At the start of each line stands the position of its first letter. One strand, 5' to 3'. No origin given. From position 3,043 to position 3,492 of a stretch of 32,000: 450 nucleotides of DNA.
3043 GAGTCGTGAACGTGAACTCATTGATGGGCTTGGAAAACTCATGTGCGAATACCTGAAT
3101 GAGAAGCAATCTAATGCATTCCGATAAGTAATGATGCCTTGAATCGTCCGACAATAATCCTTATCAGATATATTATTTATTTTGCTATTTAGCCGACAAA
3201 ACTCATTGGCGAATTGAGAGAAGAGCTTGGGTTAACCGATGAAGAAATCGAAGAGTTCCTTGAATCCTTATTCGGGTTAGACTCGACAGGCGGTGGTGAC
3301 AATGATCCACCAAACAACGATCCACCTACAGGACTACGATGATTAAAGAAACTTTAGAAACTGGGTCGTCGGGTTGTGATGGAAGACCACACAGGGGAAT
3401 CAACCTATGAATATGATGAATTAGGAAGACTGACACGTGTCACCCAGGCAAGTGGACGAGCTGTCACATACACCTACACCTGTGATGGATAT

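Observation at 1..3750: Polymorphic-toxin graveyard: three toxin pieces share a coiled-coil, Gly-rich and Pro-Pro linker, with divergent toxin-immunity pairs and an RHS fragment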

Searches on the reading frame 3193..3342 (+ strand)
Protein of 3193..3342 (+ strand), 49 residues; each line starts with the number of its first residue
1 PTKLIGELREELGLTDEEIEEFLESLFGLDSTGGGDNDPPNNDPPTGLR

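Call 7: search_protein_families(library=pfam, max_evalue=1, proteins=[window:3193-3342:+])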
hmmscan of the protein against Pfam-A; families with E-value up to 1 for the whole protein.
window:3193-3342:+ (49 aa): 3 families
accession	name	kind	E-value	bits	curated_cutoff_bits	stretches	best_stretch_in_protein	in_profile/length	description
PF08671.16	SinI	-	0.025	14.8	31.4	1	11-24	14-27/28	Anti-repressor SinI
PF03735.19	ENT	-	0.051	14.1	28.5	1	2-24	31-53/71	ENT domain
PF00216.26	Bac_DNA_binding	-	0.27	11.9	22.4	1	3-27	5-29/90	Bacterial DNA-binding protein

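Call 8: search_protein_families(library=ncbifam, max_evalue=1, proteins=[window:3193-3342:+])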
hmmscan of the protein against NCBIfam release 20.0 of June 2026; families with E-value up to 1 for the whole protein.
window:3193-3342:+ (49 aa): 0 families
